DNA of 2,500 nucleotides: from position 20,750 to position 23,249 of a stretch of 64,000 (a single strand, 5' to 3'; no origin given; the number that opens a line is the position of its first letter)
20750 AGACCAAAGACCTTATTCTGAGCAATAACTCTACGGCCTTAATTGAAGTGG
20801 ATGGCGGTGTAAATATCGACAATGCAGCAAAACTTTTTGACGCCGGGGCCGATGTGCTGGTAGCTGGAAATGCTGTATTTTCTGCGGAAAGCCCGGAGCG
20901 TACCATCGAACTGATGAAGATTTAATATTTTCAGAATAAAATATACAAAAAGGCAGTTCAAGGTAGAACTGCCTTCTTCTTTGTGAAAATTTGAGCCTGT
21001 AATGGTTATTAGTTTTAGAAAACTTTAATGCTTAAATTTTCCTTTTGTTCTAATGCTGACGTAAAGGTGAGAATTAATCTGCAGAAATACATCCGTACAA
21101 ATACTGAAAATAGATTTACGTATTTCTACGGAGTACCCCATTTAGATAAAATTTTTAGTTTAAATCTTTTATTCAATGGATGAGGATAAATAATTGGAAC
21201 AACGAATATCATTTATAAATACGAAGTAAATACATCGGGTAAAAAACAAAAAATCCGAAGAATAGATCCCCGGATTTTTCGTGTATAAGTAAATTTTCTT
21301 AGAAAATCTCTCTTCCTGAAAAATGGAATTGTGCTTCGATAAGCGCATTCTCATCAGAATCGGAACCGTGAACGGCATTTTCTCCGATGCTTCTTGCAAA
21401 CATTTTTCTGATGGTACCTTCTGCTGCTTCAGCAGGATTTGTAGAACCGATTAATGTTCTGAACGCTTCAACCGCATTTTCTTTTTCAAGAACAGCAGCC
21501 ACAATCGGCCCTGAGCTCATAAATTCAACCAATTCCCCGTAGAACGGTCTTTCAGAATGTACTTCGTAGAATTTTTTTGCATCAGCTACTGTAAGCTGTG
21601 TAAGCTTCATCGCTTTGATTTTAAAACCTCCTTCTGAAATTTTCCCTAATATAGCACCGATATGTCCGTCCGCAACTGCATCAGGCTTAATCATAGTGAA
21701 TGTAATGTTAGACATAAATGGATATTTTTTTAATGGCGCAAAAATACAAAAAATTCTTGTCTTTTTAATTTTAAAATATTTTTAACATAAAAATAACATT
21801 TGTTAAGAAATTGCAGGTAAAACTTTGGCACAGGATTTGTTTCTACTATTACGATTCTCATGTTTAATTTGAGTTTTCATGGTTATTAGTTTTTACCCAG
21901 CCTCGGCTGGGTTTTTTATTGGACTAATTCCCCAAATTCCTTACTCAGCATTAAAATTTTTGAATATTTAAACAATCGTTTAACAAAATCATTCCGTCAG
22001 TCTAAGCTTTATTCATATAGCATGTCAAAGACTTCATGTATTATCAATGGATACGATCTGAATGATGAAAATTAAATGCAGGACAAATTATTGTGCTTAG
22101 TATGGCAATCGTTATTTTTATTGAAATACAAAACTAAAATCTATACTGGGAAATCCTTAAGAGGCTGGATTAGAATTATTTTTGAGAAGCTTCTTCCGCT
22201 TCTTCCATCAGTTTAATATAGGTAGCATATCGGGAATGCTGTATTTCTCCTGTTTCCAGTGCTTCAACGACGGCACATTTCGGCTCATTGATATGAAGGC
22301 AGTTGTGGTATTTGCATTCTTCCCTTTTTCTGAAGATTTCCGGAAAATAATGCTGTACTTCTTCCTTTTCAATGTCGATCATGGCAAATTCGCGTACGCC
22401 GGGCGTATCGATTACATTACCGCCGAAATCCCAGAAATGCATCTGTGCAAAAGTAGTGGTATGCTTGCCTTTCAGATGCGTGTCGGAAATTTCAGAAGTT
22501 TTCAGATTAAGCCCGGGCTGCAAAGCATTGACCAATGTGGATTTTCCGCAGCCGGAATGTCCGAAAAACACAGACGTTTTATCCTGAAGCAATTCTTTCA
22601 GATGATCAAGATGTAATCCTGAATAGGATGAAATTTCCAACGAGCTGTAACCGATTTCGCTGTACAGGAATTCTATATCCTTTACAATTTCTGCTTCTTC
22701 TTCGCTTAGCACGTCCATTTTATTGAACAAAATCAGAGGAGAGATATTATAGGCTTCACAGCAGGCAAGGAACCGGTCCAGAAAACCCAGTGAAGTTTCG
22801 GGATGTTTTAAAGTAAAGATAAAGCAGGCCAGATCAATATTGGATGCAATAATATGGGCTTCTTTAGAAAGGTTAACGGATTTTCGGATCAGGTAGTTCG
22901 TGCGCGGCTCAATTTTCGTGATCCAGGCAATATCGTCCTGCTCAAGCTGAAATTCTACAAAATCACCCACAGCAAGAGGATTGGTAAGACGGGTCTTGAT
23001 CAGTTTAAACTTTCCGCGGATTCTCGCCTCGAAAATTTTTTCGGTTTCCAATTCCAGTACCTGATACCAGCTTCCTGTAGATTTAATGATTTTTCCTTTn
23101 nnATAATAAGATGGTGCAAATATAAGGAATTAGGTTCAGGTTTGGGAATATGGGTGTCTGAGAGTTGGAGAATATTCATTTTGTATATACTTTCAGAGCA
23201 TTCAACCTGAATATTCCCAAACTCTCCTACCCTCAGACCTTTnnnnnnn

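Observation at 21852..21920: Duplicated candidate sRNA that is the exact reverse complement of a Bacteroidota translation-start region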

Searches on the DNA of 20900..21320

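Call 21: search_rna_families(source=window, start=20900, end=21320, threshold=evalue, max_evalue=10)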
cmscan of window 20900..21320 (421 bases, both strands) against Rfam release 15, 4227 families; matches with E-value up to 10: 13.
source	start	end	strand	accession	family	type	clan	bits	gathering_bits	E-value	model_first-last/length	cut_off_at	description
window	20909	21015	+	RF02845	Ref1C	Gene; sRNA;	-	24.9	90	0.16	1-131/131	no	Enterococcus sRNA 1C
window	21006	21068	-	RF02582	tsr33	Gene; sRNA;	-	20.3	109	3.5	1-85/85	no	S. aureus tsr33 small RNA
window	20917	21016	+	RF02065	STnc340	Gene; sRNA;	-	19.1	80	2.9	1-130/130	no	Enterobacterial sRNA STnc340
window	21097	21175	-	RF01459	rliE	Gene; sRNA;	-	17.1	90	1.9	1-222/222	no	Listeria sRNA rliE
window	20916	21002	+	RF03539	Flavi_NKV_xrRNA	Cis-reg;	-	16.9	50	1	1-84/84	no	No-known vector Flavivirus exoribonuclease-resistant RNA element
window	20946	21022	-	RF00112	CyaR_RyeE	Gene; sRNA;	-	15.8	47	4.1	1-85/85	no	CyaR/Rye RNA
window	21092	21180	+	RF00611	SNORD111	Gene; snRNA; snoRNA; CD-box;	-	15.5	46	7.5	1-89/89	no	Small nucleolar RNA SNORD111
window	21248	21300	-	RF02728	HrrF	Gene; sRNA;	-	15.1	77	4.4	63-115/116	no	Haemophilus regulatory RNA responsive to iron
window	20936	20981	+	RF01403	STnc290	Gene; sRNA;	-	14.4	60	9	1-65/65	no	STnc290 Hfq binding RNA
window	20951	20976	+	RF03339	mir-3047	Gene; miRNA;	-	13.9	53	9.4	1-61/61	no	mir-3047 microRNA precursor family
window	21250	21318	-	RF02397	sau-5971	Gene; sRNA;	-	13.8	90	7.8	1-96/96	no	Staphylococcus sRNA sau-5971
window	21198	21320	-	RF00459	MPMV_package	Cis-reg;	-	11.7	54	3.2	159-279/279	5'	Mason-Pfizer monkey virus packaging signal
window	20935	21075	+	RF01264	snR83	Gene; snRNA; snoRNA; HACA-box;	CL00023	11.4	75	3.2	1-308/308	no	Small nucleolar RNA snR83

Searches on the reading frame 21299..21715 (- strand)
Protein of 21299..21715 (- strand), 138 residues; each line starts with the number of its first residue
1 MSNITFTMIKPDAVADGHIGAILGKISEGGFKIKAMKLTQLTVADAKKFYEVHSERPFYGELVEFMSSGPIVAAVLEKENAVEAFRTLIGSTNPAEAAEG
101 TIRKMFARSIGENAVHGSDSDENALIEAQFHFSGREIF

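Call 46: find_encoding_contigs(protein=window:21299-21715:-, flank=3000, max_places=8)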
Protein window:21299-21715:- (138 aa): no gene with exactly this product is on record in the collection.
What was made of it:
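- Tried and rejected: The lookup of ndk in the encoding-contig index, meant to name the organism or find RNA-seq assemblies, found nothing on record (call 46).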

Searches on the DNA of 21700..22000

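Call 11: search_rna_families(source=window, start=21700, end=22000, threshold=evalue, max_evalue=10)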
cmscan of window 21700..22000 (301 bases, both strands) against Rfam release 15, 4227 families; matches with E-value up to 10: 8.
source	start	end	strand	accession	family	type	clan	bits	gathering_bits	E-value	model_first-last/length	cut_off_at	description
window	21819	21922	+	RF00034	RprA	Gene; sRNA;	-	20.1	70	7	1-108/108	no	RprA RNA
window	21757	21843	-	RF01987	ZEB2_AS1_4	Gene; lncRNA;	-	19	50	9.5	1-78/78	no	ZEB2 antisense RNA 1 conserved region 4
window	21877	21920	+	RF02837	anti-hemB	Gene; sRNA;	-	18.9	49.5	0.034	1-81/81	no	Burkholderia RNA 7 (anti-hemB)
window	21782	21921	+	RF00444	PrrF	Gene; sRNA;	-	17.3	90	1.2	1-150/150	no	PrrF RNA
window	21844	21918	+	RF02846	Ref84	Gene; antisense;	-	17.2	52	9.3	1-87/87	no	Enterococcus sRNA 84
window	21860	21935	+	RF02606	AbsR28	Gene; sRNA;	-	12.8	50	1.8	1-180/180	no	Acinetobacter sRNA 28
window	21801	21918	+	RF02766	Ysr49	Gene; sRNA;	-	12.1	95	6.9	1-124/124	no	Yersinia sRNA 49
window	21750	21834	+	RF02933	ARRPOF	Gene; sRNA;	-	10.1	127.2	3.7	1-256/256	no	ARRPOF RNA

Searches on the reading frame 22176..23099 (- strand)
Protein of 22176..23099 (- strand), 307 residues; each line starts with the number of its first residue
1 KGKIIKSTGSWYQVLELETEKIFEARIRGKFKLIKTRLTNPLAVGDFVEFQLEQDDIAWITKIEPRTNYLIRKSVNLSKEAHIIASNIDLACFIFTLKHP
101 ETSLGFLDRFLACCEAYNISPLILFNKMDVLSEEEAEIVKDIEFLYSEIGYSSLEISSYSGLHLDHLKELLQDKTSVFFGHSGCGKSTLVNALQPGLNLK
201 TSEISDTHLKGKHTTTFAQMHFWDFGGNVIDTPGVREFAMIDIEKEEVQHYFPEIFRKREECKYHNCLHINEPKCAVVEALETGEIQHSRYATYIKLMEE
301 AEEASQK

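Call 50: search_protein_families(library=pfam, proteins=[window:22176-23099:-], max_evalue=0.01)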
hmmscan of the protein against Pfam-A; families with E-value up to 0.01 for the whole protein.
window:22176-23099:- (307 aa): 8 families
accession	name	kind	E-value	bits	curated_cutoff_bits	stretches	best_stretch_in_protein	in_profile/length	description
PF03193.22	RsgA_GTPase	-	1.8e-52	178.1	30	1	63-239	1-172/174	RsgA GTPase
PF16745.11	RsgA_N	-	3.4e-16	59.2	27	1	1-60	1-54/54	RsgA N-terminal domain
PF00009.33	GTP_EFTU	-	2.5e-06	27.6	26.5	0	109-172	112-180/188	Elongation factor Tu GTP binding domain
PF01926.29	MMR_HSR1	-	9.6e-06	26.1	21.9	1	177-262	3-76/113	50S ribosome-binding GTPase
PF00005.33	ABC_tran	-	0.00034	21.7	25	1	172-204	10-42/137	ABC transporter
PF13476.12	AAA_23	-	0.0011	20.1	27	1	172-212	18-58/201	AAA domain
PF02421.24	FeoB_N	-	0.0011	18.9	27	0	177-248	4-70/156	Ferrous iron transport protein B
PF13555.12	AAA_29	-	0.0062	16.7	27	0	174-194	23-43/61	P-loop containing region of AAA domain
